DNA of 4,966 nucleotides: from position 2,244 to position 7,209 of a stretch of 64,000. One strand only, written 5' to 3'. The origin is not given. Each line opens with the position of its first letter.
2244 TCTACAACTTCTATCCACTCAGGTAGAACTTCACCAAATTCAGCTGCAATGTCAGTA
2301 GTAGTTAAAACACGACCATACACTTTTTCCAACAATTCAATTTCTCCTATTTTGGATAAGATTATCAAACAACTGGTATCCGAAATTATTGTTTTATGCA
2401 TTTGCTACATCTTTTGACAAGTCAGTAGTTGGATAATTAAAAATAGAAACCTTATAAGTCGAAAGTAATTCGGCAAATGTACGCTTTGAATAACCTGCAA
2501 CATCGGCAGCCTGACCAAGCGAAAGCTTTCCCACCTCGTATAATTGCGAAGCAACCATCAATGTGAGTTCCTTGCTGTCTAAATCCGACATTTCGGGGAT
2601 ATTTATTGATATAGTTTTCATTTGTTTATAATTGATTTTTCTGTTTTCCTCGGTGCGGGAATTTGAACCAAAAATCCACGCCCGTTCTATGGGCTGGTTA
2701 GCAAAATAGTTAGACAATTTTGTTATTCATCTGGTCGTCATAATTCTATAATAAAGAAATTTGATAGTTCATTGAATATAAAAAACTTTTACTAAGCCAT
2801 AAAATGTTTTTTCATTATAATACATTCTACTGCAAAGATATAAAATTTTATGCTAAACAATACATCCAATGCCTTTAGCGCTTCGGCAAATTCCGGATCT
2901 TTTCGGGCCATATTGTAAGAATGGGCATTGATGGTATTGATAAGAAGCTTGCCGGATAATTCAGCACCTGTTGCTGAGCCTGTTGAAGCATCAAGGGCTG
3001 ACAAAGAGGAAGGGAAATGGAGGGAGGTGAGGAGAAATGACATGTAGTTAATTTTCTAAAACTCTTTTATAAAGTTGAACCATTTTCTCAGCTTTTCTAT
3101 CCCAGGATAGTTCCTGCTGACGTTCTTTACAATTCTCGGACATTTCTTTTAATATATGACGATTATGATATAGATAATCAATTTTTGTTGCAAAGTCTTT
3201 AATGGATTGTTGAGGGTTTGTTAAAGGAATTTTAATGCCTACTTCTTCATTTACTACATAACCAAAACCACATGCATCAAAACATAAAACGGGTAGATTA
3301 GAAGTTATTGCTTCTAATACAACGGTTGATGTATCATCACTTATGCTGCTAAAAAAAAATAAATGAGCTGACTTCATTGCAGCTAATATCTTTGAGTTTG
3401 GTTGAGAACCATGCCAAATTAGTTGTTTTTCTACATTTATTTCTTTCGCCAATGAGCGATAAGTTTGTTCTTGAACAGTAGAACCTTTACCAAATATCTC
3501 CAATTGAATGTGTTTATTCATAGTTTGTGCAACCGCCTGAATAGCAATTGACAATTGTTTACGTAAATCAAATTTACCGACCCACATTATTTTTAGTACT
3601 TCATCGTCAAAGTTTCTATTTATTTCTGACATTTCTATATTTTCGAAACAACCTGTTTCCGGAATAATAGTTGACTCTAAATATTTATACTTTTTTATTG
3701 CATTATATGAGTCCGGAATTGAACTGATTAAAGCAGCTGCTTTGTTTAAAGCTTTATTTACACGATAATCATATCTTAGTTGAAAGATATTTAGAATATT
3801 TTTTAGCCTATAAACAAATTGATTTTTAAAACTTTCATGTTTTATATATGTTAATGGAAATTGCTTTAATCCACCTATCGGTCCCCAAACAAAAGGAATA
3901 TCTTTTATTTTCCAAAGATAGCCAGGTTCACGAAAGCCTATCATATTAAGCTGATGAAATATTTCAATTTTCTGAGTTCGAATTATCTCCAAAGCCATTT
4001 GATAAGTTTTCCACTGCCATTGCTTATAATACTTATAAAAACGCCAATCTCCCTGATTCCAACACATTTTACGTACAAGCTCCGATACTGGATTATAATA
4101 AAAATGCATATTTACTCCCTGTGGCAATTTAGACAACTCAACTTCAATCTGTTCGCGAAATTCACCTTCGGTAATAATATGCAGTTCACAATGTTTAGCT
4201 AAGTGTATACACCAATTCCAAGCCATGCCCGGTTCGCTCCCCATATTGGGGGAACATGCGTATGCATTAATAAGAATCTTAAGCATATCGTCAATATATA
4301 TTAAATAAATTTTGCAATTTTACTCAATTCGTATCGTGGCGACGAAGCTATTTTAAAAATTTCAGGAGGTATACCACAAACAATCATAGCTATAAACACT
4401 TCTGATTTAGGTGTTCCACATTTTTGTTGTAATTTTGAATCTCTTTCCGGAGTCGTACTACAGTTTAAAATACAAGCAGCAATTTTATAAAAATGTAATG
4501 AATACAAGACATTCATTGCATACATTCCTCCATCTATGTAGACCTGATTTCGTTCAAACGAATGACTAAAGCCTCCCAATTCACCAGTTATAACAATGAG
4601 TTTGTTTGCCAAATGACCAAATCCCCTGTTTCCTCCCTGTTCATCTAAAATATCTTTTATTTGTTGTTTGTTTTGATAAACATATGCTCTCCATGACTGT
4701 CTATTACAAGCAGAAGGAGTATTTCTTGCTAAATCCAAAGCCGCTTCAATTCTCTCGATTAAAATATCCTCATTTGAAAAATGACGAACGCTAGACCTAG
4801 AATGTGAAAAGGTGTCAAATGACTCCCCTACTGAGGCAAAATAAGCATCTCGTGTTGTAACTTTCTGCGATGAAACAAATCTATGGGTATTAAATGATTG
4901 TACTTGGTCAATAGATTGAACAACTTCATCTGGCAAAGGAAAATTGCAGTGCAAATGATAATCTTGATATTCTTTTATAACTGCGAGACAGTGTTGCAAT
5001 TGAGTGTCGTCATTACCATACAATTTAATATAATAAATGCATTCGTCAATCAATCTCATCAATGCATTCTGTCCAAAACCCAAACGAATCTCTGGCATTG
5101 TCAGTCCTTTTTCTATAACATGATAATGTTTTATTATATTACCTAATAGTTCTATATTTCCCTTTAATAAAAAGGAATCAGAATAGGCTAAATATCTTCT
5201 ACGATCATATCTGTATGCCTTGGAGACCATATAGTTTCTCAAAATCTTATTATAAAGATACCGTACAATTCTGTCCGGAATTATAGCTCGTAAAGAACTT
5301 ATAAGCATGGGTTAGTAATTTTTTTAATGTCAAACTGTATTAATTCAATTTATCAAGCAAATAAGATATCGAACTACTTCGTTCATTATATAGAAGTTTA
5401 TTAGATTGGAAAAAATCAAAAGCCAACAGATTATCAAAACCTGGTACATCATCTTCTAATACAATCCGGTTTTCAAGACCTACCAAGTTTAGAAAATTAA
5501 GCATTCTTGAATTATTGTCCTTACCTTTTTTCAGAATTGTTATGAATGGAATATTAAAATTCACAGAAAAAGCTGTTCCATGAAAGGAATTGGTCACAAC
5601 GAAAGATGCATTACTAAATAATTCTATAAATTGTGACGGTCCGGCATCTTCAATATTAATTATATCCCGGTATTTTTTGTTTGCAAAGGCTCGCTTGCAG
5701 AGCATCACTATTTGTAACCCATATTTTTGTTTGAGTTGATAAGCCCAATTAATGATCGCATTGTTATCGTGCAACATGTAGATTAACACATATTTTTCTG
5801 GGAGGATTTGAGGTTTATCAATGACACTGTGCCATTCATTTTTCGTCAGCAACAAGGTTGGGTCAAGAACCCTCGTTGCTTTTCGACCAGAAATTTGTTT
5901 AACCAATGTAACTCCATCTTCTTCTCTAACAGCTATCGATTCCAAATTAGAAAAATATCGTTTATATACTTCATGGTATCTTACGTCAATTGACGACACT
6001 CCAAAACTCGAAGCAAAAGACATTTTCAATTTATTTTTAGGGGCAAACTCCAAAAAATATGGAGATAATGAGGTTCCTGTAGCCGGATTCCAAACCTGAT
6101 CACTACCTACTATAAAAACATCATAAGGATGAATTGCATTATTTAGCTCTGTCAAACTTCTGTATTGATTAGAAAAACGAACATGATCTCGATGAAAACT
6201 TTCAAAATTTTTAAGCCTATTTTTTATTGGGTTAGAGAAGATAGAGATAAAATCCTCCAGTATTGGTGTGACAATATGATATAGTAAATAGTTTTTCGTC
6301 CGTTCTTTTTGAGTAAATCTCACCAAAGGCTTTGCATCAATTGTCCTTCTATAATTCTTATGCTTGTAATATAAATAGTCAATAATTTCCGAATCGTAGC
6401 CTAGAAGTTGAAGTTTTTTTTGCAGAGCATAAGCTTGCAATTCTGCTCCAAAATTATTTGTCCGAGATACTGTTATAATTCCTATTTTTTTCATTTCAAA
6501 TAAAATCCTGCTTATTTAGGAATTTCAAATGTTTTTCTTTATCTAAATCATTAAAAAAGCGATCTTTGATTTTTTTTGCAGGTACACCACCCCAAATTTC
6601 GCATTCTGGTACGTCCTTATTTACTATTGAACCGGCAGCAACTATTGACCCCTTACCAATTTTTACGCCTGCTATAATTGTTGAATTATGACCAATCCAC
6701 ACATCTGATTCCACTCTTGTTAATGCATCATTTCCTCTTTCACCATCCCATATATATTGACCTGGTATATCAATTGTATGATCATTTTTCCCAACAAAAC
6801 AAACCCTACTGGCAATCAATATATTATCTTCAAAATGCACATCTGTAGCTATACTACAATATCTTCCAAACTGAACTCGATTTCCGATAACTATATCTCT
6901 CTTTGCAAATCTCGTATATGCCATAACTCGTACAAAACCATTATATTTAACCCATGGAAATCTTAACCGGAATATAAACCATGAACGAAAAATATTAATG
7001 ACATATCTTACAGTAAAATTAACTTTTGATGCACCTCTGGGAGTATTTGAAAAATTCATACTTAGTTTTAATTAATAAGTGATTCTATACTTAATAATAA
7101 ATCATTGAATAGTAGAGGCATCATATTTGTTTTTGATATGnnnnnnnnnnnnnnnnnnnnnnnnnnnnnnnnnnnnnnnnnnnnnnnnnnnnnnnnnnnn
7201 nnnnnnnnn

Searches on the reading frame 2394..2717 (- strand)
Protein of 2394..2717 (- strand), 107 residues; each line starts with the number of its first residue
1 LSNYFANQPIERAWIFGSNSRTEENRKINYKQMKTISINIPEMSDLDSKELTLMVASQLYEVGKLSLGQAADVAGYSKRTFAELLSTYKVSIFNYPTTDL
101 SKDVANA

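Call 76: search_protein_families(library=pfam, proteins=[window:2394-2717:-], max_evalue=0.001)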
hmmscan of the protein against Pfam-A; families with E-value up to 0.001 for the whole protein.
window:2394-2717:- (107 aa): 1 family
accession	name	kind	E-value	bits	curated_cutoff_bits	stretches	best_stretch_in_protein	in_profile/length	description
PF03683.19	UPF0175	-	3.8e-16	59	27.9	1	49-106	18-75/75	Uncharacterised protein family (UPF0175)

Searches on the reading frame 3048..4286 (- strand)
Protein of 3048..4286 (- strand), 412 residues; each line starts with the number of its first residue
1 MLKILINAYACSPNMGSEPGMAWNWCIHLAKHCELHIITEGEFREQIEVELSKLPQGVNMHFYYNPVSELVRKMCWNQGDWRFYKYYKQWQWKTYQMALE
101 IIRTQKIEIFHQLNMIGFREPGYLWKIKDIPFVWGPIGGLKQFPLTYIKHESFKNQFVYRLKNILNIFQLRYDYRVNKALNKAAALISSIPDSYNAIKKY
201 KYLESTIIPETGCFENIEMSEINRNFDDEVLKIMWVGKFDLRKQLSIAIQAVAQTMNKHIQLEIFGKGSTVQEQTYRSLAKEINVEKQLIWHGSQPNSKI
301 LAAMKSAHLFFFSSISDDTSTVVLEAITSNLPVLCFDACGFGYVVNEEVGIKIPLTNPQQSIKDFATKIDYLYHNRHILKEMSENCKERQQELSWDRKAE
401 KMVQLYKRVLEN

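Call 76: search_protein_families(library=pfam, proteins=[window:3048-4286:-], max_evalue=0.001)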
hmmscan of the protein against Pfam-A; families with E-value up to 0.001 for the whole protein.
window:3048-4286:- (412 aa): 3 families
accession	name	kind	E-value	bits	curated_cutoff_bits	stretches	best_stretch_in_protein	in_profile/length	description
PF00534.26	Glycos_transf_1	-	5.2e-23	81.9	26.4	1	225-388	10-171/172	Glycosyl transferases group 1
PF13692.12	Glyco_trans_1_4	-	6.3e-17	62.6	27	1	232-375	3-142/142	Glycosyl transferases group 1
PF20706.3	GT4-conflict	-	4.4e-09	36.2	26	1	227-401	194-384/385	Family 4 Glycosyltransferase in conflict systems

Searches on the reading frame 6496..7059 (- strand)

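Call 76: search_protein_families(library=pfam, proteins=[window:6496-7059:-], max_evalue=0.001)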
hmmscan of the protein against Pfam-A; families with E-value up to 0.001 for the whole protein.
window:6496-7059:- (187 aa): 3 families
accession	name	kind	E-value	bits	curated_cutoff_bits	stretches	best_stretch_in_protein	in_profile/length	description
PF00132.30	Hexapep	-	1.1e-11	44.3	27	1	114-147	2-35/36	Bacterial transferase hexapeptide (six repeats)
PF14602.12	Hexapep_2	-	8.2e-07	29.1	27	1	115-147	3-33/34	Hexapeptide repeat of succinyl-transferase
PF25084.1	LbH_EIF2B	-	1.1e-05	25.8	54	1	53-150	13-103/105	EIF2B subunit epsilon LbH domain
